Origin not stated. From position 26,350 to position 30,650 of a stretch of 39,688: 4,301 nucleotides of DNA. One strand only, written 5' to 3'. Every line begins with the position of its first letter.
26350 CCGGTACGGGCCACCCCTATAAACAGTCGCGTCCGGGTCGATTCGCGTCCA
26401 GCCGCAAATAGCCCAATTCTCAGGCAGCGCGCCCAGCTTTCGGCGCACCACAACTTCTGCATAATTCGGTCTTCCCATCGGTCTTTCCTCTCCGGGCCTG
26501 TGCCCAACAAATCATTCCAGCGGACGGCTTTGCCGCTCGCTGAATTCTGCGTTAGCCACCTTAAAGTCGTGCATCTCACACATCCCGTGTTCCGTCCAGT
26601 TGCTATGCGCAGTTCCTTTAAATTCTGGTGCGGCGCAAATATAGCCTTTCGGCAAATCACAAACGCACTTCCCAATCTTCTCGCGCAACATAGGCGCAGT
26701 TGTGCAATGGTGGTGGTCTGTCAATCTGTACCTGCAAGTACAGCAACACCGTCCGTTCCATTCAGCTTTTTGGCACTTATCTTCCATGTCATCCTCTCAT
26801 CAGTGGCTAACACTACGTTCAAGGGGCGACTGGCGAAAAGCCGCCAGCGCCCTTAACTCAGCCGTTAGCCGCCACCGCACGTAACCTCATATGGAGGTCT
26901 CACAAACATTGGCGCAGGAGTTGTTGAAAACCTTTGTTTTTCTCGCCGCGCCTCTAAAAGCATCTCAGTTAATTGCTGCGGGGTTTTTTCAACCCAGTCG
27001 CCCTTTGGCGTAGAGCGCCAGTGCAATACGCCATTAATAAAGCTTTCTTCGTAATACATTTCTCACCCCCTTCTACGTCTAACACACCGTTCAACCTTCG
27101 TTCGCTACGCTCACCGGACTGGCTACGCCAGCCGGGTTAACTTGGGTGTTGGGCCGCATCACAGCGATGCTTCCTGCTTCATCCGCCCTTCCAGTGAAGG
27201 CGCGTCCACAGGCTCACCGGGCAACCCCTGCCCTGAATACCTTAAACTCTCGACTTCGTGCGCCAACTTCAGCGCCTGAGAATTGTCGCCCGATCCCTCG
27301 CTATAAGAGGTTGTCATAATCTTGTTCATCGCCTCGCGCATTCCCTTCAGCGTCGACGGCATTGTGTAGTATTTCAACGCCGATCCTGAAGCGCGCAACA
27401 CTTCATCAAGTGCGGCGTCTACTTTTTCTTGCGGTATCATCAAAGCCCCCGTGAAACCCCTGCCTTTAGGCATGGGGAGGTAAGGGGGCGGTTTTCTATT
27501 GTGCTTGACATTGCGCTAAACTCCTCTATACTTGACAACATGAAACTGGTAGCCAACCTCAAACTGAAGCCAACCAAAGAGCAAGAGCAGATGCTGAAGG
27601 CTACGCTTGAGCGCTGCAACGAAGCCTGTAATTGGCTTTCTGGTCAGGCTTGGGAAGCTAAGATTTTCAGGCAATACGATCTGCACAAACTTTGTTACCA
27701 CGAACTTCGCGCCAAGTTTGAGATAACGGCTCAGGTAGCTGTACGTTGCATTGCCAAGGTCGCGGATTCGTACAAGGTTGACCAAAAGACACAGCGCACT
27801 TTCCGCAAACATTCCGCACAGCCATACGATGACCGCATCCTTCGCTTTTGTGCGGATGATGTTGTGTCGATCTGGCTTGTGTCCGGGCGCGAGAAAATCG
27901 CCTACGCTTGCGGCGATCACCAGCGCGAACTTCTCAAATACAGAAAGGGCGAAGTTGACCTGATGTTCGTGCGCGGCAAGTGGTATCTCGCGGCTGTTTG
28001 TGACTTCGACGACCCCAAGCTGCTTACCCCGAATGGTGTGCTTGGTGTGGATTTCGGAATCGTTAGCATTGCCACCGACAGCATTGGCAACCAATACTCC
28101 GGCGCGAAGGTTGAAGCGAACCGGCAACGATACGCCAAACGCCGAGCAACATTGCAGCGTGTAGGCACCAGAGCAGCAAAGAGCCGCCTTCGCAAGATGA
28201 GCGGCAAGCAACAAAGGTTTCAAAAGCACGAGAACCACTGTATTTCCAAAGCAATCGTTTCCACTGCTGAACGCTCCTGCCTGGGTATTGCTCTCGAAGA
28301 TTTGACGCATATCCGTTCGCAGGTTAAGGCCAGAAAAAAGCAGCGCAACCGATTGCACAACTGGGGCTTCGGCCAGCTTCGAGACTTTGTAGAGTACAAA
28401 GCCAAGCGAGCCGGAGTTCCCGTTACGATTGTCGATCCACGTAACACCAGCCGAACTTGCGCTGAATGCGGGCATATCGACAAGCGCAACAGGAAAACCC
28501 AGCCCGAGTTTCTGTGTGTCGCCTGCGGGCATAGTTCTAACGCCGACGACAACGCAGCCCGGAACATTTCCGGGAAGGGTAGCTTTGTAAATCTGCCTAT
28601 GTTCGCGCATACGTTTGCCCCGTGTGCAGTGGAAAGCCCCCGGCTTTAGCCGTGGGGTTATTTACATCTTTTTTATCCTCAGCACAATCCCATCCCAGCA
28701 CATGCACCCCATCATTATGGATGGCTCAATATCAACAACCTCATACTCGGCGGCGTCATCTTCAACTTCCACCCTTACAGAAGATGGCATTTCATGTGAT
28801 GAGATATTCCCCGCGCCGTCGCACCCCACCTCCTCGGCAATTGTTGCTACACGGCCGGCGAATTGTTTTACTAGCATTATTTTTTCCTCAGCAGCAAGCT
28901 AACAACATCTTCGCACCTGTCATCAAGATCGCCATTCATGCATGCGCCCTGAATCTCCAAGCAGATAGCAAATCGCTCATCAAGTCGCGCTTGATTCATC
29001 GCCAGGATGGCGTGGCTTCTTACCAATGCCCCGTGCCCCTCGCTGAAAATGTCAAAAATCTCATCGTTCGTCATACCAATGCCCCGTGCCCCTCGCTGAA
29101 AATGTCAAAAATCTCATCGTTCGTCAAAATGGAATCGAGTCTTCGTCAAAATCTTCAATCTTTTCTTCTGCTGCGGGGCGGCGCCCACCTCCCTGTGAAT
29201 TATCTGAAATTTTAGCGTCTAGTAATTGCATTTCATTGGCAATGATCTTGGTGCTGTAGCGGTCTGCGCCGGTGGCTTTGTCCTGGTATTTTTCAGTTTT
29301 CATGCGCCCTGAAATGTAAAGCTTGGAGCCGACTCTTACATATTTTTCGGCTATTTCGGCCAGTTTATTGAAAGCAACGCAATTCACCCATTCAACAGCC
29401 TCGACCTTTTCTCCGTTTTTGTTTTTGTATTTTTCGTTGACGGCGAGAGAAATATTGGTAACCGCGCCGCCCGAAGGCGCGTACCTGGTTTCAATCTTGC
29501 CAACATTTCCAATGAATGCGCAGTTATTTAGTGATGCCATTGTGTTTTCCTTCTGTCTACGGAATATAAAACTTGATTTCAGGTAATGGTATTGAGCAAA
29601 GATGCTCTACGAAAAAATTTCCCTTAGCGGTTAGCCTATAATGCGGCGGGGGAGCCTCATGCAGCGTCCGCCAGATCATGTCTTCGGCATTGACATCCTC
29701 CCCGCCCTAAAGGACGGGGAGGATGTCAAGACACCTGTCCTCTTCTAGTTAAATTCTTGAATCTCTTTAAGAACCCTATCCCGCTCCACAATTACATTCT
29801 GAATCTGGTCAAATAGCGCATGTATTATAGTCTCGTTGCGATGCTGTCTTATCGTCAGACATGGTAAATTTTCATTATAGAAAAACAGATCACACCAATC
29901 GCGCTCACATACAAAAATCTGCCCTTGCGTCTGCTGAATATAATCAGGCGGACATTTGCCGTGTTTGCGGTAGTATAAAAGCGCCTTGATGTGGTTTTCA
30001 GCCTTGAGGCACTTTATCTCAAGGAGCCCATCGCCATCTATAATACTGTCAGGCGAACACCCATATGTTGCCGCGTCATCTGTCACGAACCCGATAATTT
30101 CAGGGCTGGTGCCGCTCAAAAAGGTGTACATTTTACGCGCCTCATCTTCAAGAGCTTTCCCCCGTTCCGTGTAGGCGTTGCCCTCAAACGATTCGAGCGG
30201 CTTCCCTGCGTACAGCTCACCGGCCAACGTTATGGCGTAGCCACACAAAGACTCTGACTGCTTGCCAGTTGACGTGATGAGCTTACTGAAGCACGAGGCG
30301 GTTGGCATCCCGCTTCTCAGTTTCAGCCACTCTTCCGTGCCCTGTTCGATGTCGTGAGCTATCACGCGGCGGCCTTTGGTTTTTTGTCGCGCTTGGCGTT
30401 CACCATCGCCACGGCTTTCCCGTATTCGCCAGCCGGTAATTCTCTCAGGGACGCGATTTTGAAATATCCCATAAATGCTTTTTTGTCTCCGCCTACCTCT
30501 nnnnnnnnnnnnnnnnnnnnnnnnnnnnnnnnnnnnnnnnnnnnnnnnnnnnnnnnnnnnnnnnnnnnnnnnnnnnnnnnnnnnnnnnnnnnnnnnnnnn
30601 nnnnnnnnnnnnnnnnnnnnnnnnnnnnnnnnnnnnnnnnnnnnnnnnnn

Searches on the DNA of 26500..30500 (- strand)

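Call 49: search_with_rna_model(model_id=R1, source=window, start=26500, end=30500, max_evalue=10, show_alignments=6, filters=off)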
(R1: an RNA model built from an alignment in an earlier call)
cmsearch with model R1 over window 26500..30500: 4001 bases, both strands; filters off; matches with E-value up to 10: 36.
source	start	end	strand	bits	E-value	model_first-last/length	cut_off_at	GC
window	27158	27249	-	32.1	9.7e-10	1-154/154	no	0.59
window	29611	29729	+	32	1e-09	1-154/154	no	0.55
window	29690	29804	-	28.9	9.9e-09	1-154/154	no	0.45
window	27457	27476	+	9.1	0.015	125-144/154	no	0.65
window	28557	28666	+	8.4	0.025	1-154/154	no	0.55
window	27457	27476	-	4.7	0.35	125-144/154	no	0.65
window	29839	29859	+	4.6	0.36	51-71/154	no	0.48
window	28525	28552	+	4.5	0.41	1-154/154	no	0.57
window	30178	30261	-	4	0.56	1-154/154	no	0.57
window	28898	28926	+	3.7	0.69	1-154/154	no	0.45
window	26785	26901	+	3.6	0.74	1-154/154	no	0.57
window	29042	29108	+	3.3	0.93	1-154/154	no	0.46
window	26786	26901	-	3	1.2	1-154/154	no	0.57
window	27505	27531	-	2.7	1.5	1-154/154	no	0.41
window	27532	27553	-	2.6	1.5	1-154/154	no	0.41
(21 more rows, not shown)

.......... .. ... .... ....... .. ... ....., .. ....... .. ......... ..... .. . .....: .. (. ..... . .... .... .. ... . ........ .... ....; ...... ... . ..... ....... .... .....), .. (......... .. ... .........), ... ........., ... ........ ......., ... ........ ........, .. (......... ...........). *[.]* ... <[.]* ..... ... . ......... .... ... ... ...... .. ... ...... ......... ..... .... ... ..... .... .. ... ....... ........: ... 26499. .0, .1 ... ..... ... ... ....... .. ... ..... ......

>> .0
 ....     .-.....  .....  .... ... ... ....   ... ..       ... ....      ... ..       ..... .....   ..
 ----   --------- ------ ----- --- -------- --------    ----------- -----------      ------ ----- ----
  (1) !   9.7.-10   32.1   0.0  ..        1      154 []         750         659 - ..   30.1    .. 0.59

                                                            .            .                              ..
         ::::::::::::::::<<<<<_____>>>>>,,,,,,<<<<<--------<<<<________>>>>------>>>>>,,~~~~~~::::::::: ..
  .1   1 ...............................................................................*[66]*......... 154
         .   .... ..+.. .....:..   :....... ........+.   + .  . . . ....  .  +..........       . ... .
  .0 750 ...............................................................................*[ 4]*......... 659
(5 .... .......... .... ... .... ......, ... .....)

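Call 54: search_dna_similar(query=window:27040-27260:-, collection=plasmids, mode=distant, max_rows=10)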
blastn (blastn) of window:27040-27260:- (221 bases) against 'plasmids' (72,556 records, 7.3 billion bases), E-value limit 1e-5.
No match.
